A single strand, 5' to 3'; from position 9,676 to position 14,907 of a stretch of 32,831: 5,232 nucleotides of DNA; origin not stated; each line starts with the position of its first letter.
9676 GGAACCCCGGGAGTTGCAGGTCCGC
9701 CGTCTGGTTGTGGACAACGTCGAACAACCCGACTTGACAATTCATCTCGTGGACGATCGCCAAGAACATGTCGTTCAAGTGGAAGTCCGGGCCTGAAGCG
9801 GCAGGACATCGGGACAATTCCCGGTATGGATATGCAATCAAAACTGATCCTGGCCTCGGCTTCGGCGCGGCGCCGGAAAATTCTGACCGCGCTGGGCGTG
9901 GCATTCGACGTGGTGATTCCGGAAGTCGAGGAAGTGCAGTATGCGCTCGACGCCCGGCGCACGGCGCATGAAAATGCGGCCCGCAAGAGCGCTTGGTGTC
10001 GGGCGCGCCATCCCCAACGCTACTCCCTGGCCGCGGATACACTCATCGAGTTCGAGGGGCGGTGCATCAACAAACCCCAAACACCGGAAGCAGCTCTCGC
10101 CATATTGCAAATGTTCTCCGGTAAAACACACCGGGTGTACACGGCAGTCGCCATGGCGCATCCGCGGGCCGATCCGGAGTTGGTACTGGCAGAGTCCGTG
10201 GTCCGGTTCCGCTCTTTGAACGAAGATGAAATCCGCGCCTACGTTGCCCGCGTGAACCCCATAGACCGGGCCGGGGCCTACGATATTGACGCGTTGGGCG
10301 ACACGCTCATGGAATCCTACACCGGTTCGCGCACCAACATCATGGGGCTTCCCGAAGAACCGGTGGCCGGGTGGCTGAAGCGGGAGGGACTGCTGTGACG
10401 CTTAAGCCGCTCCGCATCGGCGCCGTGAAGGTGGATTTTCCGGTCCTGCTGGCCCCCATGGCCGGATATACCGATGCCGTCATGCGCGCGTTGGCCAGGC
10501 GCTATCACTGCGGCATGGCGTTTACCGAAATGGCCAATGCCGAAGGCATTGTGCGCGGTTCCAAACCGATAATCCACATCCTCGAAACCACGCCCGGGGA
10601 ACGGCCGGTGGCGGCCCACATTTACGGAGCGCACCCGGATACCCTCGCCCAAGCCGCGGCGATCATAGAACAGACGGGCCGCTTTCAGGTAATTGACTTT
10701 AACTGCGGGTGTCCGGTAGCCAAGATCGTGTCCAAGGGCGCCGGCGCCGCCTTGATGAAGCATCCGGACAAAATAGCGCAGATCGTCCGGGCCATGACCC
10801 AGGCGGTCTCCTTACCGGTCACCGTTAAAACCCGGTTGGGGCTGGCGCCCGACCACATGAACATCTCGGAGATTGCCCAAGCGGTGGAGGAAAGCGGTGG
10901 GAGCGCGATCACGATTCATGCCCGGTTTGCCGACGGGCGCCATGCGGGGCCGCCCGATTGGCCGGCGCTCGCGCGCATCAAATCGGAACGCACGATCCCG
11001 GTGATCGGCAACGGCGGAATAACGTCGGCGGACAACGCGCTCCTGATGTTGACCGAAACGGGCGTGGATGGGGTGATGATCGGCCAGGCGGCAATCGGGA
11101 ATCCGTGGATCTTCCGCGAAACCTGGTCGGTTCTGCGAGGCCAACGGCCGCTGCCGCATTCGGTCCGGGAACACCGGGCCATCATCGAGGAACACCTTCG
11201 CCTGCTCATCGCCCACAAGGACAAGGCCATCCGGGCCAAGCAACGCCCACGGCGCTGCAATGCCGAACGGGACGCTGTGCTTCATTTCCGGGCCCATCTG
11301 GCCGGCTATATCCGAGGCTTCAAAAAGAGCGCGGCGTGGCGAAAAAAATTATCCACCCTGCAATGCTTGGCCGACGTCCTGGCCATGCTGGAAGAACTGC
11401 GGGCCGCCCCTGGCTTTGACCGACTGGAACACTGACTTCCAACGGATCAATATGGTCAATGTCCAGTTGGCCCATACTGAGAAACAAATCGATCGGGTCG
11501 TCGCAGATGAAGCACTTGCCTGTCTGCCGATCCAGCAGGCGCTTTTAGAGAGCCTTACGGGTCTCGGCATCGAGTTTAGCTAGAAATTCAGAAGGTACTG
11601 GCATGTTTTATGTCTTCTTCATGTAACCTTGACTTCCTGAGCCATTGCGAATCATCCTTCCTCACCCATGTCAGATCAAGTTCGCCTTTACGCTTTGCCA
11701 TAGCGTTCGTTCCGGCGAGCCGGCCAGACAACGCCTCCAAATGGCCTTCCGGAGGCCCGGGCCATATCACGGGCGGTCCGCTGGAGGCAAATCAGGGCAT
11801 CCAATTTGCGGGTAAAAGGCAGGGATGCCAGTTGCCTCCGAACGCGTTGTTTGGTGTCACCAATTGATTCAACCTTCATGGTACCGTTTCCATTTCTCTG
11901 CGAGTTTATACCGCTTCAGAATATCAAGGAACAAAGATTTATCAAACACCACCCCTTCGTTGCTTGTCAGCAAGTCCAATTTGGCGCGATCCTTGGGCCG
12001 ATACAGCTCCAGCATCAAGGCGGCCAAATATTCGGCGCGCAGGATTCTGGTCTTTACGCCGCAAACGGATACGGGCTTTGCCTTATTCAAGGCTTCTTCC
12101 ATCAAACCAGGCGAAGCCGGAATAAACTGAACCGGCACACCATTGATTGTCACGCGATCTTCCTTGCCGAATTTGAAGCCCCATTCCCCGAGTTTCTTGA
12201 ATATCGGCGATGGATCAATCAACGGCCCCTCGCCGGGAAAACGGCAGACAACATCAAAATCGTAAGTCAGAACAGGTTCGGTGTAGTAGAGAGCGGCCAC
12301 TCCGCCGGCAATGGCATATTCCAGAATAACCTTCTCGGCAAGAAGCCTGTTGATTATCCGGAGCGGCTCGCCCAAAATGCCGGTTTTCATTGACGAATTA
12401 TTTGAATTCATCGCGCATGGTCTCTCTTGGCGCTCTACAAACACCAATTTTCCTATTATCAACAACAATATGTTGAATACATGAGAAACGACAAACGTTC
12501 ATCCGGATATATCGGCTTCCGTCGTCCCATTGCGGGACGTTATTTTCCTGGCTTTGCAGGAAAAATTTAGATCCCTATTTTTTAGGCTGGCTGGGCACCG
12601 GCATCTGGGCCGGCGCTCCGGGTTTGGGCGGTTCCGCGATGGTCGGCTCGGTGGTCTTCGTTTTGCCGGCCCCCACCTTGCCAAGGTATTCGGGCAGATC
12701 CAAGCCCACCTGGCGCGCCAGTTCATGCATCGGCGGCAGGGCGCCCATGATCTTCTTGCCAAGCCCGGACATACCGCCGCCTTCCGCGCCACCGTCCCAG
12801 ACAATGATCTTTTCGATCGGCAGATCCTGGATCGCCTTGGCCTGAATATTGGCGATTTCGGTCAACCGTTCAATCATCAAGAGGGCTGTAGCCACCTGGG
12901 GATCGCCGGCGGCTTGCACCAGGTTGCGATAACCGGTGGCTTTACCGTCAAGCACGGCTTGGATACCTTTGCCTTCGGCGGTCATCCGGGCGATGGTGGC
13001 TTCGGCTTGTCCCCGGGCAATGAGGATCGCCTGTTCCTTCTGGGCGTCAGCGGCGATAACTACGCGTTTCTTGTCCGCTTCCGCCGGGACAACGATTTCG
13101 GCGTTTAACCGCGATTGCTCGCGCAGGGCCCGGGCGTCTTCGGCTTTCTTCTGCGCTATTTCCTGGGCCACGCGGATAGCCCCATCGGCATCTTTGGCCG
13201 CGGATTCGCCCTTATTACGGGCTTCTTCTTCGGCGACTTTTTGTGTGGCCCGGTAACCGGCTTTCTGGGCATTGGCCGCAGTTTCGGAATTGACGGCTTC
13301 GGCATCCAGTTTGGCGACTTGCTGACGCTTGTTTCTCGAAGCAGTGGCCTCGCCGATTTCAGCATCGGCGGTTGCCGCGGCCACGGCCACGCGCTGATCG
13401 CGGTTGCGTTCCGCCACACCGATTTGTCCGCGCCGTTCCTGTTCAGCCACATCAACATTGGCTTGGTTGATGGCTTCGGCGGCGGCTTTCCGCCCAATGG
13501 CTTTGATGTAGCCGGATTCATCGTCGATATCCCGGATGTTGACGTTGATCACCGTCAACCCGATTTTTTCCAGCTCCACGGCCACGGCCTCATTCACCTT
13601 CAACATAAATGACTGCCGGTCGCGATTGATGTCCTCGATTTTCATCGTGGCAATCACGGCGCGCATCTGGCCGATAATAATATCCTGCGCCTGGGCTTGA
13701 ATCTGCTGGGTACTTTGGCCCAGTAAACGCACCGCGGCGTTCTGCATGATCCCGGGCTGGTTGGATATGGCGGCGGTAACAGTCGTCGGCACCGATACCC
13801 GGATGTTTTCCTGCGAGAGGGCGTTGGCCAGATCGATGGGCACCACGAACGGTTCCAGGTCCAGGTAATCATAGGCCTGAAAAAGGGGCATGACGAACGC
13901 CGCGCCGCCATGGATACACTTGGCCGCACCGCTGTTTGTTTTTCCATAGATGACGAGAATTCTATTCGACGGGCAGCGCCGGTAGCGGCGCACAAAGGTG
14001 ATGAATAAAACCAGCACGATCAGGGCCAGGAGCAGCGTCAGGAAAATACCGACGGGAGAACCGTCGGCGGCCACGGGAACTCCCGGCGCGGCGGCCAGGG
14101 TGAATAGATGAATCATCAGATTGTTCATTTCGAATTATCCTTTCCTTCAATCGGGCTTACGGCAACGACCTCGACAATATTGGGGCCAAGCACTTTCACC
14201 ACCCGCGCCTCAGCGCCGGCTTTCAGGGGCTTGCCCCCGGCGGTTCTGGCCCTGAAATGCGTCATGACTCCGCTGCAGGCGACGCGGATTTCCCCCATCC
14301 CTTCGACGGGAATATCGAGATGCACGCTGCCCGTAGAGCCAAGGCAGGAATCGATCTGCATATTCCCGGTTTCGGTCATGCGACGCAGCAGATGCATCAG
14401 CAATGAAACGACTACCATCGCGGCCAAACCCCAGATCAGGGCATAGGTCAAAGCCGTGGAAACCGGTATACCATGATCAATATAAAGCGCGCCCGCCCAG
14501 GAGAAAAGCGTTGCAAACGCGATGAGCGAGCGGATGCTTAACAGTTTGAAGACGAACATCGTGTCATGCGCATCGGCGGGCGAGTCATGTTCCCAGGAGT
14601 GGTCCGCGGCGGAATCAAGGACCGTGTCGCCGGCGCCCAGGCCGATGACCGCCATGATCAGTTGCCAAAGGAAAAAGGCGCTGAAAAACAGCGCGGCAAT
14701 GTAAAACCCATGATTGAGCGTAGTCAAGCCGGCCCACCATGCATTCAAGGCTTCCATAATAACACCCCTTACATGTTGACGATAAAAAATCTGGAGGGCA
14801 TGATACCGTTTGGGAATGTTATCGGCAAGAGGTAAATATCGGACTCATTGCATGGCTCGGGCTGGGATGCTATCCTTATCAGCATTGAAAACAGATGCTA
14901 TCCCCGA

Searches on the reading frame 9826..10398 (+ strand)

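Call 6: search_protein_families(library=pfam, proteins=[window:9826-10398:+], max_evalue=0.01)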
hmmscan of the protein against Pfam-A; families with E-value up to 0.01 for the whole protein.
window:9826-10398:+ (190 aa): 1 family
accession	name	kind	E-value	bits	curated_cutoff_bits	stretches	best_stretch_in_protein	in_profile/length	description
PF02545.19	Maf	-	1.6e-43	149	27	1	6-186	1-186/187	Maf-like protein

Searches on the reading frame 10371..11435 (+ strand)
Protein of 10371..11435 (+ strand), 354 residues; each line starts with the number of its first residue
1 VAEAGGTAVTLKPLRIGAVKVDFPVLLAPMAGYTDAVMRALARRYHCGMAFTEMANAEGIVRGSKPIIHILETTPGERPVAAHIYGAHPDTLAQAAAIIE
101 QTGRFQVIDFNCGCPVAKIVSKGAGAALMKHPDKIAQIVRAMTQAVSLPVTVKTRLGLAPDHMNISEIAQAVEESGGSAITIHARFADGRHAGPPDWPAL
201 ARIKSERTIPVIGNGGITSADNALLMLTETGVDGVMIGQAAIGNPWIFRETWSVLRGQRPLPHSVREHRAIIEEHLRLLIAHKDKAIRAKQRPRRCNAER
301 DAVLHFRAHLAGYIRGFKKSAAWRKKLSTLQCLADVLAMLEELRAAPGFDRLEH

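Call 6: search_protein_families(library=pfam, proteins=[window:10371-11435:+], max_evalue=0.01)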
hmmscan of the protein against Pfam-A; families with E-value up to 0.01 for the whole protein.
window:10371-11435:+ (354 aa): 3 families
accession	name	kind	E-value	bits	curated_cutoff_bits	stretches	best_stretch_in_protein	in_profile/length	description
PF01207.24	Dus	-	3.6e-75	253.4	20.4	1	26-341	1-303/311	Dihydrouridine synthase (Dus)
PF01180.27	DHO_dh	-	1.1e-07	31.7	27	1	57-180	73-186/291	Dihydroorotate dehydrogenase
PF00977.27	His_biosynth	-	6.4e-07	29.5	23.6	1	126-240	103-221/228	Histidine biosynthesis protein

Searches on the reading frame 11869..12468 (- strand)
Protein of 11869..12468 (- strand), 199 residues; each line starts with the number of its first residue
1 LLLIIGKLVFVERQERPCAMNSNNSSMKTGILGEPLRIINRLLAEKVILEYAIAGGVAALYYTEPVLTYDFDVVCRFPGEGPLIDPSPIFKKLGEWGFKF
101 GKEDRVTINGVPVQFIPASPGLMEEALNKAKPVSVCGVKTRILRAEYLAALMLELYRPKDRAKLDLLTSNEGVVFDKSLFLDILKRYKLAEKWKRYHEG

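Call 6: search_protein_families(library=pfam, proteins=[window:11869-12468:-], max_evalue=0.01)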
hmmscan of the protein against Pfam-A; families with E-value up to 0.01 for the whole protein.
window:11869-12468:- (199 aa): 0 families

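Call 44: search_protein_families(library=pfam, proteins=[window:11869-12468:-], max_evalue=5)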
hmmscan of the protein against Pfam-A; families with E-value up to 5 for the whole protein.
window:11869-12468:- (199 aa): 0 families

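Call 45: search_protein_families(library=ncbifam, proteins=[window:11869-12468:-], max_evalue=1)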
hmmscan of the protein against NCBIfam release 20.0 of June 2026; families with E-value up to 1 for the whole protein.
window:11869-12468:- (199 aa): 1 family
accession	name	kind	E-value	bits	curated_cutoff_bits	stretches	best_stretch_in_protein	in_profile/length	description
NF009851.0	PRK13320.1-3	equivalog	0.15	11.7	500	1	56-99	131-174/244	type III pantothenate kinase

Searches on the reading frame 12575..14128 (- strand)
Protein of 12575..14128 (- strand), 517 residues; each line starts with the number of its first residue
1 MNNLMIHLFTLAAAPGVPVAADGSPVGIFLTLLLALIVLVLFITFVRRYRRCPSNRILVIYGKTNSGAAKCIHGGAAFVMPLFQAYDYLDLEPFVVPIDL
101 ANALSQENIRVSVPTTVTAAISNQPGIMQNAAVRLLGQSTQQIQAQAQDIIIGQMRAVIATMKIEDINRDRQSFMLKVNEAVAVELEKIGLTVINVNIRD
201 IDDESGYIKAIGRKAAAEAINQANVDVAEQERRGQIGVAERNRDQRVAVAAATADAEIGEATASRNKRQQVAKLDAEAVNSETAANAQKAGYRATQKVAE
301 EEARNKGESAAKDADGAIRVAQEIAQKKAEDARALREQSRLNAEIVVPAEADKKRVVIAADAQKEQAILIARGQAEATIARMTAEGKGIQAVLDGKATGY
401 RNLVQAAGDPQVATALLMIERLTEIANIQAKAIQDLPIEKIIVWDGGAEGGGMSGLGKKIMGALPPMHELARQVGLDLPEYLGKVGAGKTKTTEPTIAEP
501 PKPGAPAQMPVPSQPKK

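Call 6: search_protein_families(library=pfam, proteins=[window:12575-14128:-], max_evalue=0.01)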
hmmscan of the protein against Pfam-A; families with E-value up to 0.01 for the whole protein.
window:12575-14128:- (517 aa): 1 family
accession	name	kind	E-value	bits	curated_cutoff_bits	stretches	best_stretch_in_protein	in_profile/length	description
PF01145.31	Band_7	-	1.1e-26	94.4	23.6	1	53-231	4-175/176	SPFH domain / Band 7 family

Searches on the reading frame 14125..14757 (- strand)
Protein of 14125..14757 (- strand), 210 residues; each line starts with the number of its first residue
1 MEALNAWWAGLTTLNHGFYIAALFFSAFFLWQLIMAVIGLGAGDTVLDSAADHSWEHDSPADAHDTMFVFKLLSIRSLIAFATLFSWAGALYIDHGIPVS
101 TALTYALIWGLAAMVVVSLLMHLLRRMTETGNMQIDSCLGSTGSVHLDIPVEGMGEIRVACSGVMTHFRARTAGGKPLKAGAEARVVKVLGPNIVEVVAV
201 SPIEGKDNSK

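Call 6: search_protein_families(library=pfam, proteins=[window:14125-14757:-], max_evalue=0.01)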
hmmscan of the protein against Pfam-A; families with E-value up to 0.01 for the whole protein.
window:14125-14757:- (210 aa): 0 families

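Call 44: search_protein_families(library=pfam, proteins=[window:14125-14757:-], max_evalue=5)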
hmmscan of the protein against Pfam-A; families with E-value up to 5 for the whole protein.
window:14125-14757:- (210 aa): 1 family
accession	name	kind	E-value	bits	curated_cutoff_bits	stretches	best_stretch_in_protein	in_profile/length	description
PF01957.25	NfeD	-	0.12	13.1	29.1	1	137-191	3-50/57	NfeD-like C-terminal, partner-binding domain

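Call 45: search_protein_families(library=ncbifam, proteins=[window:14125-14757:-], max_evalue=1)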
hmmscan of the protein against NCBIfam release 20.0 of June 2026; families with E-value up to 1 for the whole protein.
window:14125-14757:- (210 aa): 0 families
